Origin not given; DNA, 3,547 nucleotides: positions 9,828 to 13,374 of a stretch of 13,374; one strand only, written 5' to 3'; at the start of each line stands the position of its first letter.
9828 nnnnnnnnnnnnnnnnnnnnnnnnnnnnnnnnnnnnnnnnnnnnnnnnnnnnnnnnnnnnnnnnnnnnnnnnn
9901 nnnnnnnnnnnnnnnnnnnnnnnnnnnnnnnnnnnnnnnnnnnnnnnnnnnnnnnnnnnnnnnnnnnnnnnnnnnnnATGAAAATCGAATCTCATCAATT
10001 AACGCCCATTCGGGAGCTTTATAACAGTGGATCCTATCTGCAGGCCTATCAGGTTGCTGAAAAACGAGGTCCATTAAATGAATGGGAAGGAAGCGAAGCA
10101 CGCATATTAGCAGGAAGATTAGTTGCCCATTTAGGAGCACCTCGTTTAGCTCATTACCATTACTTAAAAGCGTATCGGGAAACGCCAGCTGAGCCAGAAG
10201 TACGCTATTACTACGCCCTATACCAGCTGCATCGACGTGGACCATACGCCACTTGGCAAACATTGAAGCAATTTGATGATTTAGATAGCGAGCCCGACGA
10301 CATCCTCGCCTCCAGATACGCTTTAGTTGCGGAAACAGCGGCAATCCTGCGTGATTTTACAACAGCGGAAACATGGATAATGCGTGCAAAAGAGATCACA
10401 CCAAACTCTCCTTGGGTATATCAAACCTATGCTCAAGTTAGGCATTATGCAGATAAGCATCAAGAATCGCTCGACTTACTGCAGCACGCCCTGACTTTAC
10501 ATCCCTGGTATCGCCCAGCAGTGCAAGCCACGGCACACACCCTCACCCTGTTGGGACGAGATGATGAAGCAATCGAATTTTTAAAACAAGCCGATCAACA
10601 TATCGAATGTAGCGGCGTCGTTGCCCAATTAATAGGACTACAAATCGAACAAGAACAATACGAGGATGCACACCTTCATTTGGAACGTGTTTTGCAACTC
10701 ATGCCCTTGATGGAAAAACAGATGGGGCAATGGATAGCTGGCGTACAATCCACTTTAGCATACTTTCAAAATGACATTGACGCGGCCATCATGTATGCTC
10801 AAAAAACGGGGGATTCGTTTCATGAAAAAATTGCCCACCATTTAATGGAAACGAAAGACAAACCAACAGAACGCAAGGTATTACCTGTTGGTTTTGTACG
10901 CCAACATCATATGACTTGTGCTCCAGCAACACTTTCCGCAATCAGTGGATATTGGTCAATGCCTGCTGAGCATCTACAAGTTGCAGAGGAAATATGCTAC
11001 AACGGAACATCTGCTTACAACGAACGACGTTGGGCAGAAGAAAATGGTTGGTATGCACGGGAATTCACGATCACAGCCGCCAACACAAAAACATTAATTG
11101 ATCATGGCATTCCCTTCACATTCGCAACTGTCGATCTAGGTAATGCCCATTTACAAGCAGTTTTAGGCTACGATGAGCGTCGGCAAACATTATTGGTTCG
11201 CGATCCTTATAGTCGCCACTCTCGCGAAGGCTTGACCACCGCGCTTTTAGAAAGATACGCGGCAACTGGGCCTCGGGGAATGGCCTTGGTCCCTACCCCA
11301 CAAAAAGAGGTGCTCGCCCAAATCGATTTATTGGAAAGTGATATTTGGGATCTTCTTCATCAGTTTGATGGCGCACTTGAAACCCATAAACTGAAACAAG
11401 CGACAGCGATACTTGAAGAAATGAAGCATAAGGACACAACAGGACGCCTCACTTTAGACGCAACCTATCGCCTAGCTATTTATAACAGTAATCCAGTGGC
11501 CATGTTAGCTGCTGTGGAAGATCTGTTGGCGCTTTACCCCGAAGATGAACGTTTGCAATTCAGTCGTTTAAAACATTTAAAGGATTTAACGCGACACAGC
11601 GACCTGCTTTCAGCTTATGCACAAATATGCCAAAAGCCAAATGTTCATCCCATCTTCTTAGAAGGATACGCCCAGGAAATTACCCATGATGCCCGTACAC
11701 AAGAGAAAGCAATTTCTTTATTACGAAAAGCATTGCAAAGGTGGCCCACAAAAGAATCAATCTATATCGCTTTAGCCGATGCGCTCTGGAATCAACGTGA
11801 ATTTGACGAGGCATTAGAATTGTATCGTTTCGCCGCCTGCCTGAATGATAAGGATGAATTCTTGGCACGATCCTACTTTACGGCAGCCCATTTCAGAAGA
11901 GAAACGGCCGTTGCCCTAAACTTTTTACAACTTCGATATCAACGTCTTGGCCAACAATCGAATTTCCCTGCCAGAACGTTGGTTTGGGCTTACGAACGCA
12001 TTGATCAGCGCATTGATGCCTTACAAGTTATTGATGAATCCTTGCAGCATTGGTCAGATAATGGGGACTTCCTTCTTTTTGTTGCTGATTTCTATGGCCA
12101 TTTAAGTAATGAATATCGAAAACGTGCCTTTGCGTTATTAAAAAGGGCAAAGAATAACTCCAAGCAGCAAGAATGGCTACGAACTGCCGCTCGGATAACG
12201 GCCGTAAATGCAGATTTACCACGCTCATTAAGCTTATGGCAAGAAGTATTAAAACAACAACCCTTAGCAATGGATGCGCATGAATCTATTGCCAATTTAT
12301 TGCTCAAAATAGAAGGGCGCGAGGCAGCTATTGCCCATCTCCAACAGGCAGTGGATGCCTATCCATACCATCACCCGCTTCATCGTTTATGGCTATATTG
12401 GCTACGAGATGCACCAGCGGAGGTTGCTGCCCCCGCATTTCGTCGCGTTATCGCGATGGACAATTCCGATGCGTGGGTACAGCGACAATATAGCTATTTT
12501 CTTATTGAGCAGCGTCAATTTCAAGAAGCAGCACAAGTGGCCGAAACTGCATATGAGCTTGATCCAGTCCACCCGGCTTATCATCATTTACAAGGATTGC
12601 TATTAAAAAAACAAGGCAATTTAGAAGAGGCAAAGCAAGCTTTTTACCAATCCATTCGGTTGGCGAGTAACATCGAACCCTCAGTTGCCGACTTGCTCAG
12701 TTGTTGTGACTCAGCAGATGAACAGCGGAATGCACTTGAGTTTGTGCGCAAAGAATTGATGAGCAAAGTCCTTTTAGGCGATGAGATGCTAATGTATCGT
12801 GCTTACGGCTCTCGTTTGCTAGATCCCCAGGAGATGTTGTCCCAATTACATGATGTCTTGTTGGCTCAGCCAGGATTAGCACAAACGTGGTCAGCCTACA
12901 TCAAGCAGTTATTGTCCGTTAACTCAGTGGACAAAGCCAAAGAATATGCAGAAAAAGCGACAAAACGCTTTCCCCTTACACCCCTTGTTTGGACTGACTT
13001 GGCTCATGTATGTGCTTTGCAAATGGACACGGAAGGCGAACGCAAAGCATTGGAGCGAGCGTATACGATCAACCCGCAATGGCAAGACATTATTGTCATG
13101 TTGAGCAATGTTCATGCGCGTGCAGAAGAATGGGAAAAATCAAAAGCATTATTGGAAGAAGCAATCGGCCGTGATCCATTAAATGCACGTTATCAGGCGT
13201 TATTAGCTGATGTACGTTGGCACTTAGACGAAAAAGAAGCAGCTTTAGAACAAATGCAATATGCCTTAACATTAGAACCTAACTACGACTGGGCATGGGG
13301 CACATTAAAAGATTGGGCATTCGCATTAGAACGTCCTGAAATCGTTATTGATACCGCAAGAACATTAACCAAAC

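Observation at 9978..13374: Large TPR protein (more than 1130 aa, runs off the window) with an internal C39-like cysteine peptidase domain; not present in the ORF track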

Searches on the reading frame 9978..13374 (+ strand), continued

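Call 9: find_encoding_contigs(protein=P0001, flank=10000, max_places=3)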
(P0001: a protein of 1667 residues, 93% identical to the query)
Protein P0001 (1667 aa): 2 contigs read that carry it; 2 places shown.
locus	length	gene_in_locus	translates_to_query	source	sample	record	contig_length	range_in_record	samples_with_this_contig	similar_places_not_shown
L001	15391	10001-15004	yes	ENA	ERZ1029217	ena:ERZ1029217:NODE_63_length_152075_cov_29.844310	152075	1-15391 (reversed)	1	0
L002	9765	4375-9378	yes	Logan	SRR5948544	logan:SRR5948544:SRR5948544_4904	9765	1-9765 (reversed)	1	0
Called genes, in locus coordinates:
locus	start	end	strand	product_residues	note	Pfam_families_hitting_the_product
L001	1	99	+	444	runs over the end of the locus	PF00501:AMP-binding, PF14535:AMP-binding_C_2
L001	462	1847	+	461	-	PF25174:Beta-prop_THOC3 (weak), PF25174:Beta-prop_THOC3, PF25173:Beta-prop_WDR3_1st, PF23381:Beta-prop_IFT122_1st, PF24807:WD40_CDC20-Fz, PF24814:WD40_Prp19, PF25175:Beta-prop_WDR5, PF25172:Beta-prop_WDR3_2nd, +9 more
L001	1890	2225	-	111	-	-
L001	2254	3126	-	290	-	PF28040:DUF8367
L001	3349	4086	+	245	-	PF11611:DUF4352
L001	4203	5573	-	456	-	PF00067:p450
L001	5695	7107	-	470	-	PF07992:Pyr_redox_2 (faint), PF00070:Pyr_redox (faint), PF00890:FAD_binding_2 (faint), PF01266:DAO (faint), PF01494:FAD_binding_3, PF12831:FAD_oxidored (weak)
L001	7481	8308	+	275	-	PF10547:P22_AR_N, PF10552:ORF6C (weak)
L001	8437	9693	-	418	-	PF00251:Glyco_hydro_32N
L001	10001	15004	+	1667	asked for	PF07719:TPR_2 (faint), PF12895:ANAPC3 (faint), PF13428:TPR_14 (faint), PF13432:TPR_16 (faint), PF14559:TPR_19 (faint), PF23914:TPR_CcmH_CycH (faint), PF13431:TPR_17 (faint), PF13529:Peptidase_C39_2, +4 more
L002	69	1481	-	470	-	PF07992:Pyr_redox_2 (faint), PF00070:Pyr_redox (faint), PF00890:FAD_binding_2 (faint), PF01266:DAO (faint), PF01494:FAD_binding_3, PF12831:FAD_oxidored (weak)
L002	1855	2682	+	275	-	PF10547:P22_AR_N, PF10552:ORF6C (weak)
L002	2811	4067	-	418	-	PF00251:Glyco_hydro_32N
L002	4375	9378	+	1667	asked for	PF07719:TPR_2 (faint), PF12895:ANAPC3 (faint), PF13428:TPR_14 (faint), PF13432:TPR_16 (faint), PF14559:TPR_19 (faint), PF23914:TPR_CcmH_CycH (faint), PF13431:TPR_17 (faint), PF13529:Peptidase_C39_2, +4 more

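Call 10: find_encoding_contigs(protein=P0077, flank=10000, max_places=2)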
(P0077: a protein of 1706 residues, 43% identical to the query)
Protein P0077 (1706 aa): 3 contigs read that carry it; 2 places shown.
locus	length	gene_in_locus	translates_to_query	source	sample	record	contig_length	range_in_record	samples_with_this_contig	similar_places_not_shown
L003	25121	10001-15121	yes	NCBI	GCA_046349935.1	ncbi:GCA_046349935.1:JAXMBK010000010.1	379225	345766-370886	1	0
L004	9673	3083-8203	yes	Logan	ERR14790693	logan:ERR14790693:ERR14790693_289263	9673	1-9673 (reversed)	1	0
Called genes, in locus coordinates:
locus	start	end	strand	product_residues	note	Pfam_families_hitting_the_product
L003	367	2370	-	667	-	PF00756:Esterase (weak), PF00326:Peptidase_S9 (weak)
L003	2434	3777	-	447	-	PF13360:PQQ_2, PF01011:PQQ (faint), PF13570:Beta-prop_ACSF4, PF13360:PQQ_2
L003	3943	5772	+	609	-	PF00664:ABC_membrane, PF00005:ABC_tran, PF02463:SMC_N (weak)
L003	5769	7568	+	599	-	PF00664:ABC_membrane, PF00005:ABC_tran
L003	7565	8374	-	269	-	PF00106:adh_short, PF08659:KR, PF13561:adh_short_C2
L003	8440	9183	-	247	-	-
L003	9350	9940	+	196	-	PF01035:DNA_binding_1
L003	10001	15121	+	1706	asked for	PF12895:ANAPC3 (faint), PF13414:TPR_11 (faint), PF13428:TPR_14 (faint), PF13432:TPR_16 (faint), PF14559:TPR_19 (faint), PF23914:TPR_CcmH_CycH (faint), PF00515:TPR_1 (faint), PF13529:Peptidase_C39_2, +6 more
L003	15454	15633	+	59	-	-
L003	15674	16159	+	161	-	PF12973:Cupin_7, PF07883:Cupin_2 (faint)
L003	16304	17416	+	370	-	PF01408:GFO_IDH_MocA, PF21252:Glyco_hydro_109_C (weak)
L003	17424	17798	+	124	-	PF00126:HTH_1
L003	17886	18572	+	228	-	-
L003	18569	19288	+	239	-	PF22641:TiaS_TCKD (faint)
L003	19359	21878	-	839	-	-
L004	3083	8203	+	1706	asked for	PF12895:ANAPC3 (faint), PF13414:TPR_11 (faint), PF13428:TPR_14 (faint), PF13432:TPR_16 (faint), PF14559:TPR_19 (faint), PF23914:TPR_CcmH_CycH (faint), PF00515:TPR_1 (faint), PF13529:Peptidase_C39_2, +6 more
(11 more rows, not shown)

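Call 11: find_encoding_contigs(protein=P0033, flank=10000, max_places=2)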
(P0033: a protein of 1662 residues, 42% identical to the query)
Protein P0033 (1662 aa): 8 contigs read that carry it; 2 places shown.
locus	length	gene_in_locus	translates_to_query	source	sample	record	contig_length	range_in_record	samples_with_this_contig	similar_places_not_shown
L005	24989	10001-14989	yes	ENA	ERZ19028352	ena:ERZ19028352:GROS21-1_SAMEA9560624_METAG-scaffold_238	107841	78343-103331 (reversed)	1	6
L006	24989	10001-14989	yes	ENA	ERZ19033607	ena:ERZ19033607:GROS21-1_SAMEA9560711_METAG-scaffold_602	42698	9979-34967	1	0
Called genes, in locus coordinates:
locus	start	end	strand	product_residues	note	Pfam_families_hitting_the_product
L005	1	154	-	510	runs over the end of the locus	PF07394:DUF1501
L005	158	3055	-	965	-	PF07635:PSCyt1, PF07583:PSCyt2, PF07587:PSD1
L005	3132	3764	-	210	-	PF18646:DUF5632 (faint)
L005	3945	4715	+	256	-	PF13513:HEAT_EZ (faint), PF03130:HEAT_PBS (faint), PF01602:Adaptin_N (faint), PF02985:HEAT (faint), PF13646:HEAT_2, PF00514:Arm (faint), PF12717:Cnd1 (faint), PF13646:HEAT_2 (weak)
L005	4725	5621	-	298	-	PF00484:Pro_CA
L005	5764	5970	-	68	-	-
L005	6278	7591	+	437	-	-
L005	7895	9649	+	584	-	PF02321:OEP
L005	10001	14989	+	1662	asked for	PF13428:TPR_14 (faint), PF12895:ANAPC3 (faint), PF13431:TPR_17 (faint), PF14559:TPR_19 (faint), PF23914:TPR_CcmH_CycH (faint), PF00515:TPR_1 (faint), PF07719:TPR_2 (faint), PF13529:Peptidase_C39_2, +5 more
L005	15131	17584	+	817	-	PF00005:ABC_tran (faint), PF02463:SMC_N (faint), PF13191:AAA_16 (faint), PF13304:AAA_21 (faint), PF13555:AAA_29 (faint), PF20703:nSTAND1 (faint), PF17760:UvrA_inter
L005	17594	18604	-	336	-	PF07963:N_methyl, PF07596:SBP_bac_10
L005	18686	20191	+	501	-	PF07394:DUF1501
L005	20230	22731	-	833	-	PF13567:DUF4131, PF03772:Competence, PF00753:Lactamase_B, PF12706:Lactamase_B_2 (weak), PF13483:Lactamase_B_3 (weak)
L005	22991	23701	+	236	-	PF03372:Exo_endo_phos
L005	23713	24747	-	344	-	PF00574:CLP_protease (faint), PF01343:Peptidase_S49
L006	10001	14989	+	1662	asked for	PF13428:TPR_14 (faint), PF12895:ANAPC3 (faint), PF13431:TPR_17 (faint), PF14559:TPR_19 (faint), PF23914:TPR_CcmH_CycH (faint), PF00515:TPR_1 (faint), PF07719:TPR_2 (faint), PF13529:Peptidase_C39_2, +5 more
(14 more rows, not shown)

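Call 12: find_encoding_contigs(protein=P0027, flank=10000, max_places=2)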
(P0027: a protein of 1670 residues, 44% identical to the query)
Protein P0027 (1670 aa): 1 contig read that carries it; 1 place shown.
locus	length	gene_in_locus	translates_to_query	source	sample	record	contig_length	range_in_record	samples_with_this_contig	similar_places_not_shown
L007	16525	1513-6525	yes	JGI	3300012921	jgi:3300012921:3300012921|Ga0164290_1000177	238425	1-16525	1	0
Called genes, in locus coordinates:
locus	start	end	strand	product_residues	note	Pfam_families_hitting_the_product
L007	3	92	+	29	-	?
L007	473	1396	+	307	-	PF01509:TruB_N, PF16198:TruB_C_2 (weak)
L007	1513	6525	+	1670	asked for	PF12895:ANAPC3 (faint), PF13414:TPR_11 (faint), PF13428:TPR_14 (faint), PF13431:TPR_17 (faint), PF13432:TPR_16 (faint), PF14559:TPR_19 (faint), PF07719:TPR_2 (faint), PF13529:Peptidase_C39_2, +5 more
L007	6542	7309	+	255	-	PF03992:ABM (weak)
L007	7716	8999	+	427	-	PF01408:GFO_IDH_MocA, PF22725:GFO_IDH_MocA_C3 (faint), PF19051:GFO_IDH_MocA_C2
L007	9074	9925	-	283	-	PF03190:Thioredox_DsbH, PF00085:Thioredoxin, PF13899:Thioredoxin_7, PF13098:Thioredoxin_2, PF12018:FAP206 (faint)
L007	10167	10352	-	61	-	-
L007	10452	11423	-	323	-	PF01073:3Beta_HSD, PF01370:Epimerase, PF05368:NmrA, PF13460:NAD_binding_10, PF16363:GDP_Man_Dehyd, PF07993:NAD_binding_4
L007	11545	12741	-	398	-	PF03033:Glyco_transf_28, PF04101:Glyco_tran_28_C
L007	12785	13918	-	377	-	PF01098:FTSW_RODA_SPOVE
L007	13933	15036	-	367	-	PF00953:Glycos_transf_4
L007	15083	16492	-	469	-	PF01225:Mur_ligase, PF08245:Mur_ligase_M, PF02875:Mur_ligase_C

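Call 14: search_protein_families(library=pfam, proteins=[P0001], max_evalue=0.01)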
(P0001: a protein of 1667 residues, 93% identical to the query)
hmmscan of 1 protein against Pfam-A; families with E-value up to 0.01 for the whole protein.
P0001 (1667 aa): 14 families
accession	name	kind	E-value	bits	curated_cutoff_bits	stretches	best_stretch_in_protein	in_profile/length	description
PF14559.12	TPR_19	-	7.3e-29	100.3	25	4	817-874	10-67/68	Tetratricopeptide repeat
PF13428.12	TPR_14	-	2.6e-21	74.4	23.5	1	1207-1248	2-43/44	Tetratricopeptide repeat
PF13432.12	TPR_16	-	1.1e-19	71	32.7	3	843-893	8-57/65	Tetratricopeptide repeat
PF23914.1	TPR_CcmH_CycH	-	2.8e-16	60.2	42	2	1005-1102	53-153/158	Cytochrome c-type biogenesis protein H TPR domain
PF13181.12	TPR_8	-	6e-15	54.5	25.7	0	868-898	3-33/34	Tetratricopeptide repeat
PF13431.12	TPR_17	-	1.6e-14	53.3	24.4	1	1161-1193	2-34/34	Tetratricopeptide repeat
PF07719.23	TPR_2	-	4.7e-14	51.7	27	0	867-897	2-32/34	Tetratricopeptide repeat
PF13424.12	TPR_12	-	2.2e-11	44.2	30.1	1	116-174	8-74/77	Tetratricopeptide repeat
PF25058.1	ARM_TT21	-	5.1e-10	40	27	0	150-273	12-116/155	Tetratricopeptide repeat protein 21 ARM repeat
PF13529.12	Peptidase_C39_2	-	5.6e-09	37.1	24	1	304-411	3-143/143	Peptidase_C39 like family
PF00515.34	TPR_1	-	5.6e-08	32.7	27.8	0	870-898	5-33/34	Tetratricopeptide repeat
PF12895.13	ANAPC3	-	6.1e-07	30.1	27.2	0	181-237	25-81/82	Anaphase-promoting complex, cyclosome, subunit 3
PF03704.23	BTAD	-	0.00031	21.6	22.1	0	743-806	40-103/146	Bacterial transcriptional activator domain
PF09613.16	HrpB1_HrpK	-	0.0053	16.8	29.3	0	1208-1272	47-110/126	Bacterial type III secretion protein (HrpB1_HrpK)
